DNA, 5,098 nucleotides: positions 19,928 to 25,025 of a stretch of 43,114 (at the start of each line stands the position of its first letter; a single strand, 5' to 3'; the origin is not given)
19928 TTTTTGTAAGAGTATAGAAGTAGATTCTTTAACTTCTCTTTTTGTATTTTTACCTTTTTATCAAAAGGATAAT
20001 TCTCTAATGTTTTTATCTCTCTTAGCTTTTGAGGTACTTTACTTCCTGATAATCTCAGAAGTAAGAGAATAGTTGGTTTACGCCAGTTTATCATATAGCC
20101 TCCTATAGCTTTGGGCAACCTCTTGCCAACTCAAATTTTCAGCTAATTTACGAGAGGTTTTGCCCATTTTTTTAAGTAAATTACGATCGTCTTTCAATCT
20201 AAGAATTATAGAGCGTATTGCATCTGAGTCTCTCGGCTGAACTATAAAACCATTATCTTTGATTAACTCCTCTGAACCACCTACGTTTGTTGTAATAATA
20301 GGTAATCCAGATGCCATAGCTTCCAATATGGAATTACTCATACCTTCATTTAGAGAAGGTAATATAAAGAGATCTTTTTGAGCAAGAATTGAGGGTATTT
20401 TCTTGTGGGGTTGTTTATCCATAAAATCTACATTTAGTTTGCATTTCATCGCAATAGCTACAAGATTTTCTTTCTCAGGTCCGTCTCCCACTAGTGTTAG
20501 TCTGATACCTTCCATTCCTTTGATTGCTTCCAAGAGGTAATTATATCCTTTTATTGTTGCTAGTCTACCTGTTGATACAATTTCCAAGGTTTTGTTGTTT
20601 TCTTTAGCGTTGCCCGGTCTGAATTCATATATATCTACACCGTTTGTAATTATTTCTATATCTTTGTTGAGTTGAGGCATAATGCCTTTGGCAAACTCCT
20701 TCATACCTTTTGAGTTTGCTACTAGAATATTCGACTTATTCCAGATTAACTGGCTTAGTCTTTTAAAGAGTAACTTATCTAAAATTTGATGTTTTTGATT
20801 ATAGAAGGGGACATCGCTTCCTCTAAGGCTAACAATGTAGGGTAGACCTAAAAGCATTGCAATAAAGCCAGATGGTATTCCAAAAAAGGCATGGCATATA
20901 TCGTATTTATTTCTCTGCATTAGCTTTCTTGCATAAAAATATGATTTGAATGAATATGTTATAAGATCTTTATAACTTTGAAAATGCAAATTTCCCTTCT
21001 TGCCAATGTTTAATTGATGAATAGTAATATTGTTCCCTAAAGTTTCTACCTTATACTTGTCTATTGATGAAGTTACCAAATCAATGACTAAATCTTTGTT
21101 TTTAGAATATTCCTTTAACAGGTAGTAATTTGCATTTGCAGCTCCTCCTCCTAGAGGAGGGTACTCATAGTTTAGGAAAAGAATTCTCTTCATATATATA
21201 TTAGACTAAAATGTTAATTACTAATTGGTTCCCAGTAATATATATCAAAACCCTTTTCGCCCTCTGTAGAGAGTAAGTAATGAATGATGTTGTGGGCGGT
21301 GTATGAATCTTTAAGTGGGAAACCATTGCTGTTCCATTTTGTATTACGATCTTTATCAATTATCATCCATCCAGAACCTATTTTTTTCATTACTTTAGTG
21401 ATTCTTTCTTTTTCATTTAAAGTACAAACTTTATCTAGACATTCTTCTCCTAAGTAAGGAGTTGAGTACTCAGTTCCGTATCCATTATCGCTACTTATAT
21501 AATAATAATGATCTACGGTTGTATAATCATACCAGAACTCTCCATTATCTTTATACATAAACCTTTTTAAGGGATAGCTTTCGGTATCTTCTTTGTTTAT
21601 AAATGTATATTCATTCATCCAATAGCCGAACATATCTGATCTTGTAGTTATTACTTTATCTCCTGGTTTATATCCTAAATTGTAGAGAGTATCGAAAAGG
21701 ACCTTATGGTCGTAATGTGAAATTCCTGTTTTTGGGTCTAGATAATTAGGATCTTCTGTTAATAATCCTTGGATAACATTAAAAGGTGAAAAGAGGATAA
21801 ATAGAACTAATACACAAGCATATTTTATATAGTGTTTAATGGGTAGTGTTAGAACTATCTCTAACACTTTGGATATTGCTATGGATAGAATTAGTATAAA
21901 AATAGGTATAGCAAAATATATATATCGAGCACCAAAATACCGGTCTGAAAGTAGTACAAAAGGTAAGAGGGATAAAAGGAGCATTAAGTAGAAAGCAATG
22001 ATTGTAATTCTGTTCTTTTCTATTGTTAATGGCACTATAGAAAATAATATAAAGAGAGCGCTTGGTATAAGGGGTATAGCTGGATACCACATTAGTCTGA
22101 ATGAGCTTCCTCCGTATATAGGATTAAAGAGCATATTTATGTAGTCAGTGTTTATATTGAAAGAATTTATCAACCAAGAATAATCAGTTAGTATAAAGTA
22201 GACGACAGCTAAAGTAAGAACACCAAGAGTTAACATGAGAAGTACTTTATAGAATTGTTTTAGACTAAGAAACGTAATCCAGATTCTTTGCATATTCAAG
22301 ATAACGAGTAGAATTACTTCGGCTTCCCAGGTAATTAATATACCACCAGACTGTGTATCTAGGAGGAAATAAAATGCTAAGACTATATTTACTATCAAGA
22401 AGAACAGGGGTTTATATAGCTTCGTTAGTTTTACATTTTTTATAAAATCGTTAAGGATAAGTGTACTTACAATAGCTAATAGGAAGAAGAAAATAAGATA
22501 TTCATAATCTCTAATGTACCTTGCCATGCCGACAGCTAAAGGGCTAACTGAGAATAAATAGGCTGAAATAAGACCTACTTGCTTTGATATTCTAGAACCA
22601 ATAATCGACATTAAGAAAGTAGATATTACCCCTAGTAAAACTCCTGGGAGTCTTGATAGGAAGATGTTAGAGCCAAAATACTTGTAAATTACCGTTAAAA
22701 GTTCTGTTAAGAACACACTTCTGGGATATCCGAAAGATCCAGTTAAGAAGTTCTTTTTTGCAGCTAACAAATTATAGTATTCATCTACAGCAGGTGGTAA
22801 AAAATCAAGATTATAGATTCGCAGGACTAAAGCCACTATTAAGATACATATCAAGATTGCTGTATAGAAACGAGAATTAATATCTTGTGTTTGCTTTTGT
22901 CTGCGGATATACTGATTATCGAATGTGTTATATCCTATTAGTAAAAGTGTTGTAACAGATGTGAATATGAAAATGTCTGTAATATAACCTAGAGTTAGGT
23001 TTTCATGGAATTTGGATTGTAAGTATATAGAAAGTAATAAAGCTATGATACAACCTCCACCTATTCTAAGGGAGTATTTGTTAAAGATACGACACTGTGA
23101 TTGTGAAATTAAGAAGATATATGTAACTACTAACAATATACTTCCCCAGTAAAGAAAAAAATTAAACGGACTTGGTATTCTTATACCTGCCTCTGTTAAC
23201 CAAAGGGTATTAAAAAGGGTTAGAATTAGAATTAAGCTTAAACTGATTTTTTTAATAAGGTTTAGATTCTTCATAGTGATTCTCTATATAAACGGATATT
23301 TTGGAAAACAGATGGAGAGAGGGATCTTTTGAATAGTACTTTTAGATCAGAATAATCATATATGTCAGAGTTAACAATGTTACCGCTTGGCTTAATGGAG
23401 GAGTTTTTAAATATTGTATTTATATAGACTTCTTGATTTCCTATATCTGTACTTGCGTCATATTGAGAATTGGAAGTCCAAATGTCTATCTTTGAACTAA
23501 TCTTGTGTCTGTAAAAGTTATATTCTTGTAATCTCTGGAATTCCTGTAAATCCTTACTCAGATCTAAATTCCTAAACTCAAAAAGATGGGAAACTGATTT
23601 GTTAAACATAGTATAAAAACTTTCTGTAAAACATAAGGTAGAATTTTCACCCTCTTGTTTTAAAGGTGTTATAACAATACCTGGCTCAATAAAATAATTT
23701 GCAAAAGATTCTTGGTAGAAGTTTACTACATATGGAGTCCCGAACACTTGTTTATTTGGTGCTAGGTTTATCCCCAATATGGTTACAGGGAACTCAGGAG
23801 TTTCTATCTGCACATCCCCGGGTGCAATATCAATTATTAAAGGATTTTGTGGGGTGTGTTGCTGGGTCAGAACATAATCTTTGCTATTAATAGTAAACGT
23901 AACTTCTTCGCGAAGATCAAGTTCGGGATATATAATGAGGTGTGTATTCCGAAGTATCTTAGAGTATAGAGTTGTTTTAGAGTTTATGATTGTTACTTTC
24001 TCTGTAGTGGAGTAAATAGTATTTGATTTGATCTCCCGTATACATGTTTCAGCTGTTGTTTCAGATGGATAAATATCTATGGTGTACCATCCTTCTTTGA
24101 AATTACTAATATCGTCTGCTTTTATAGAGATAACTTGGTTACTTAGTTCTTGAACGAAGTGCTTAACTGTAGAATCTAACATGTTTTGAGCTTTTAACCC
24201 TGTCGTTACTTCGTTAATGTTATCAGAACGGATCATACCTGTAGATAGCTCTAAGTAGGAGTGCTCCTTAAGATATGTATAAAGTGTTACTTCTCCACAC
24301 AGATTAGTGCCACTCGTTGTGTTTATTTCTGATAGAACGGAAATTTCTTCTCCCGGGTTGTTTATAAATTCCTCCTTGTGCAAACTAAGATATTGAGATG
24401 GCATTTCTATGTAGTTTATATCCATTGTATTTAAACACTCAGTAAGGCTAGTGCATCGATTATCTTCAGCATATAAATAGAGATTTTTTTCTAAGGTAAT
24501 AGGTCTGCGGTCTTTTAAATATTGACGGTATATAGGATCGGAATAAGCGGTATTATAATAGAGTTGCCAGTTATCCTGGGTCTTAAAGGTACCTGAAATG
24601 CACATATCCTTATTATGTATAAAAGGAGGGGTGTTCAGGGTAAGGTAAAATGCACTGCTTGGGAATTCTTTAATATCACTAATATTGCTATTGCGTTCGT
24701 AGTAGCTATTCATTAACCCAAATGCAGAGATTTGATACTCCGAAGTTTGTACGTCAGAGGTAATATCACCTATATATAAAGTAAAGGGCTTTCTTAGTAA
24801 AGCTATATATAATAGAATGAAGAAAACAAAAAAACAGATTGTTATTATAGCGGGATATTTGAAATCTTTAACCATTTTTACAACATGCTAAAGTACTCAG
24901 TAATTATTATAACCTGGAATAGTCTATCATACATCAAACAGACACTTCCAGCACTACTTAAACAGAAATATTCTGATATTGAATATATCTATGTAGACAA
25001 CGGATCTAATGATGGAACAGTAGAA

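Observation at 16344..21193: Alternating adenylate-forming ligase/GT4 cassettes next to uronate precursor genes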

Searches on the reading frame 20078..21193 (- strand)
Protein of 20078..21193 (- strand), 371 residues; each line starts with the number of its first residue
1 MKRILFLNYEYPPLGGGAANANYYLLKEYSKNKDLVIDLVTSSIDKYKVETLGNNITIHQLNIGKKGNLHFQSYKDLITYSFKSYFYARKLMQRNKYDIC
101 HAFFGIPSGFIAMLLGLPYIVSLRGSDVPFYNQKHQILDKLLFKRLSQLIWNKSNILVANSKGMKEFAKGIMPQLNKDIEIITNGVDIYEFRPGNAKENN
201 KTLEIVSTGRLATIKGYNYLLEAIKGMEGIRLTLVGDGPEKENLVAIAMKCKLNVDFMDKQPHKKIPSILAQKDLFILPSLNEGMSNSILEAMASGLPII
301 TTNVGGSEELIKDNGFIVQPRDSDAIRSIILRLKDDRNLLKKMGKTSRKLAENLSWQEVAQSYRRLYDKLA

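Call 4: search_protein_families(library=pfam, proteins=[window:20078-21193:-], max_evalue=0.01)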
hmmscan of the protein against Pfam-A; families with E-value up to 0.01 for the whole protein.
window:20078-21193:- (371 aa): 6 families
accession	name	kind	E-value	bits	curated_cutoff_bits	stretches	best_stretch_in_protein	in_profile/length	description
PF00534.26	Glycos_transf_1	-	1.5e-33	116.2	26.4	1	197-349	10-171/172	Glycosyl transferases group 1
PF13692.12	Glyco_trans_1_4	-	2.3e-30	106.2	27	1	205-335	4-141/142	Glycosyl transferases group 1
PF13439.12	Glyco_transf_4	-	1.8e-11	44.8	28.5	1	16-188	2-168/170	Glycosyltransferase Family 4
PF13477.12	Glyco_trans_4_2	-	2e-08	34.9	23.4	1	29-151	19-129/139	Glycosyl transferase 4-like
PF20706.3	GT4-conflict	-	7.3e-08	32.2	26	1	181-361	176-383/385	Family 4 Glycosyltransferase in conflict systems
PF13524.12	Glyco_trans_1_2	-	8.9e-06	26.1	25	1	220-349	5-127/144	Glycosyl transferase-like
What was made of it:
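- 20078..21193 (-): GT4b, a GT-B family 4 glycosyltransferase and first gene of cassette 1. Pfam Glycos_transf_1 at 1.5e-33 and Glyco_transf_4 (call 4).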

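Call 5: search_protein_families(library=ncbifam, proteins=[window:20078-21193:-], max_evalue=0.01)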
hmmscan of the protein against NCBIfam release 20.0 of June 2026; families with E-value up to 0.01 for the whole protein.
window:20078-21193:- (371 aa): 46 families (the best 25 are shown)
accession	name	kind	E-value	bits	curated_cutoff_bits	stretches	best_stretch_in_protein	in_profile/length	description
TIGR03088.1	stp2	hypoth_equivalog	1.3e-40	139.6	409.05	1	83-370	68-373/374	TIGR03088 family PEP-CTERM/XrtA system glycosyltransferase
TIGR03999.1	thiol_BshA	equivalog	1.6e-30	106.3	273.7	1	32-370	27-373/375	N-acetyl-alpha-D-glucosaminyl L-malate synthase BshA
NF047684.1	TeichurnBiosyTuaC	equivalog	2e-28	99.4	550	1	96-369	108-388/391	teichuronic acid biosynthesis protein TuaC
NF041876.1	EPS_EpsE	equivalog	3.8e-28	98.8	400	1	160-351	169-376/389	exopolysaccharide biosynthesis GT4 family glycosyltransferase EpsE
NF038229.1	Glyco4_Geo_Pelo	equivalog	7.2e-25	87.7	400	1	89-370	48-336/338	GPMC system family 4 glycosyltransferase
TIGR02149.1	glgA_Coryne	subfamily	6.1e-24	84.9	302.4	1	4-370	3-390/391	glycogen synthase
NF046085.1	XrtY_assoc_Gly1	equivalog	1.3e-21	76.9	400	1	104-370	111-384/387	XrtY-associated glycosyltransferase XYAG1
TIGR03449.1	mycothiol_MshA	equivalog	4.1e-19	68.8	462.5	1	149-369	160-402/406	D-inositol-3-phosphate glycosyltransferase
NF050063.1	ProtGlycPglJ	equivalog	1.5e-18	67.2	500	1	76-361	66-357/363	N-acetylgalactosamine-N,N'-diacetylbacillosaminyl-diphospho-undecaprenol 4-alpha-N-acetylgalactosaminyltransferase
TIGR04063.1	stp3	hypoth_equivalog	1.6e-17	63.5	442.05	1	150-370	154-395/397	TIGR04063 family PEP-CTERM/XrtA system glycosyltransferase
NF041010.1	glycosy_Agl16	equivalog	2.9e-16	59.3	575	1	146-370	126-351/352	glycosylation protein Agl16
NF047880.1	glyco_SdgA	exception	6.8e-16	57.9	800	1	64-366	192-486/488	serine-aspartate repeat adhesin O-glycosyltransferase SdgA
NF050056.1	ProtGlycPglH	equivalog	5.7e-14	52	600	1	16-369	13-352/354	GalNAc-alpha-(1->4)-GalNAc-alpha-(1->3)-diNAcBac-PP-undecaprenol alpha-1,4-N-acetyl-D-galactosaminyltransferase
TIGR04157.1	glyco_rSAM_CFB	subfamily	7e-14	51.6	400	1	205-349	230-387/406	TIGR04157 family glycosyltransferase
NF053787.1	GlcN_PG_synth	equivalog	7.6e-14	51.3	480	1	153-370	143-359/361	N-acetylglucosaminyl phosphatidylglycerol synthase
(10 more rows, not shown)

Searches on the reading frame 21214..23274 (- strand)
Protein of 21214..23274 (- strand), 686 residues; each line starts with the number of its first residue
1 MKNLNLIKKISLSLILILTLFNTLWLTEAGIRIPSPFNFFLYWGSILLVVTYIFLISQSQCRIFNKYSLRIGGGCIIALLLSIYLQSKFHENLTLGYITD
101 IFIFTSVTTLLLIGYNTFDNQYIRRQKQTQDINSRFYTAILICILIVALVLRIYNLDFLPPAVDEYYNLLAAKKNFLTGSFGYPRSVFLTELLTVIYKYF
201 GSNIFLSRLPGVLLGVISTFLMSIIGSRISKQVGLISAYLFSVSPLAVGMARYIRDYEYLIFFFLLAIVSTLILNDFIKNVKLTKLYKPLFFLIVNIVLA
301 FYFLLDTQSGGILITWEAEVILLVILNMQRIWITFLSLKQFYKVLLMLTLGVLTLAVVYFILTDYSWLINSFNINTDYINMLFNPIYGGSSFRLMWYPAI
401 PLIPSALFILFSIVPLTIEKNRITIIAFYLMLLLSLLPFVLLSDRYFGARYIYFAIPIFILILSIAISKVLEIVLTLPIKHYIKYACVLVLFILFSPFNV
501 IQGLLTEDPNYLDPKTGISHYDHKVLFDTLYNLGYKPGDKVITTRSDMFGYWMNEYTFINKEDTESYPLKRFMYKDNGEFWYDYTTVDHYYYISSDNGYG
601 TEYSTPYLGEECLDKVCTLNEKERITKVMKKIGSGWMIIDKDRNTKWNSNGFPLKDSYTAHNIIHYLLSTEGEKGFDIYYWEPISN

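Call 4: search_protein_families(library=pfam, proteins=[window:21214-23274:-], max_evalue=0.01)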
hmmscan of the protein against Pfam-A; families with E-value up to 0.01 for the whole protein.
window:21214-23274:- (686 aa): 0 families

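Call 5: search_protein_families(library=ncbifam, proteins=[window:21214-23274:-], max_evalue=0.01)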
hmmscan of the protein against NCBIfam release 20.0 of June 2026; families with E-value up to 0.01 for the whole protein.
window:21214-23274:- (686 aa): 1 family
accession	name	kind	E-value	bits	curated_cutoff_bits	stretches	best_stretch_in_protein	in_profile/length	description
TIGR03663.1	TIGR03663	subfamily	6.7e-07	28.7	126.25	1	140-362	3-222/435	flippase activity-associated protein Agl23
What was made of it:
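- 21214..23274 (-): A 686-aa polytopic membrane protein in the same operon, 20 nt upstream of GT4b. It is a possible GT-C-type transferase. The only hit is a weak one to TIGR03663 Agl23 (6.7e-7; call 5).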

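Call 78: search_solved_structures(query=window:21214-23274:-, max_evalue=1)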
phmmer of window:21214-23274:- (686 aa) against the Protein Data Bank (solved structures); distinct sequences matched with E-value up to 1: 0.

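Call 79: search_protein_families(library=pfam, proteins=[window:21214-23274:-], max_evalue=1)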
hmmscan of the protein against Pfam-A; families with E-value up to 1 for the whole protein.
window:21214-23274:- (686 aa): 0 families
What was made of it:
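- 21214..23274 (-): Pfam and PDB give nothing (calls 78, 79).
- Tried and rejected: The 686-aa membrane protein has no PDB or Pfam match (calls 78, 79).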

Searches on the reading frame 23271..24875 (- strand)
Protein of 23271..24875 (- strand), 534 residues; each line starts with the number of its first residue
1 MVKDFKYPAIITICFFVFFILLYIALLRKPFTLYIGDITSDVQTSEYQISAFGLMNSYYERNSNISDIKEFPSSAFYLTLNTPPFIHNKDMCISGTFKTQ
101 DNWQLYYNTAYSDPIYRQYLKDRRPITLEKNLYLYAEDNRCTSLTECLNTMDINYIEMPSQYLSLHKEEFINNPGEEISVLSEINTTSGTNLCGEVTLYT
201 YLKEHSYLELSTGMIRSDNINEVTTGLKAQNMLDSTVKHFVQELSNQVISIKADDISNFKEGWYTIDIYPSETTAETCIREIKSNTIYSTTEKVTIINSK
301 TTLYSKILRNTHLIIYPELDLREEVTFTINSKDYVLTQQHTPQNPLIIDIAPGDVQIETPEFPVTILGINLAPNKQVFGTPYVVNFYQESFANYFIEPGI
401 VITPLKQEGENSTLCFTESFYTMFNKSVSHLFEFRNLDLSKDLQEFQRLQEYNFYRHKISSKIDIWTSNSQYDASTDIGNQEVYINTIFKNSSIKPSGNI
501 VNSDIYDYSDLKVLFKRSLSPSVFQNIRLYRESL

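Call 4: search_protein_families(library=pfam, proteins=[window:23271-24875:-], max_evalue=0.01)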
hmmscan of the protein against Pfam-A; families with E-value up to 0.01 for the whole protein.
window:23271-24875:- (534 aa): 0 families

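Call 5: search_protein_families(library=ncbifam, proteins=[window:23271-24875:-], max_evalue=0.01)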
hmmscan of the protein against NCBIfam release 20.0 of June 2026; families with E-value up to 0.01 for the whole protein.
window:23271-24875:- (534 aa): 0 families

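Call 79: search_protein_families(library=pfam, proteins=[window:23271-24875:-], max_evalue=1)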
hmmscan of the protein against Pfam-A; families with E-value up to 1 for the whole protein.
window:23271-24875:- (534 aa): 0 families
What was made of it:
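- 23271..24875 (-): A 534-aa protein of unknown function with an N-terminal hydrophobic segment. It is the first gene of the operon and overlaps the next gene by 4 nt. No Pfam or NCBIfam hit (calls 4, 5, 79).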
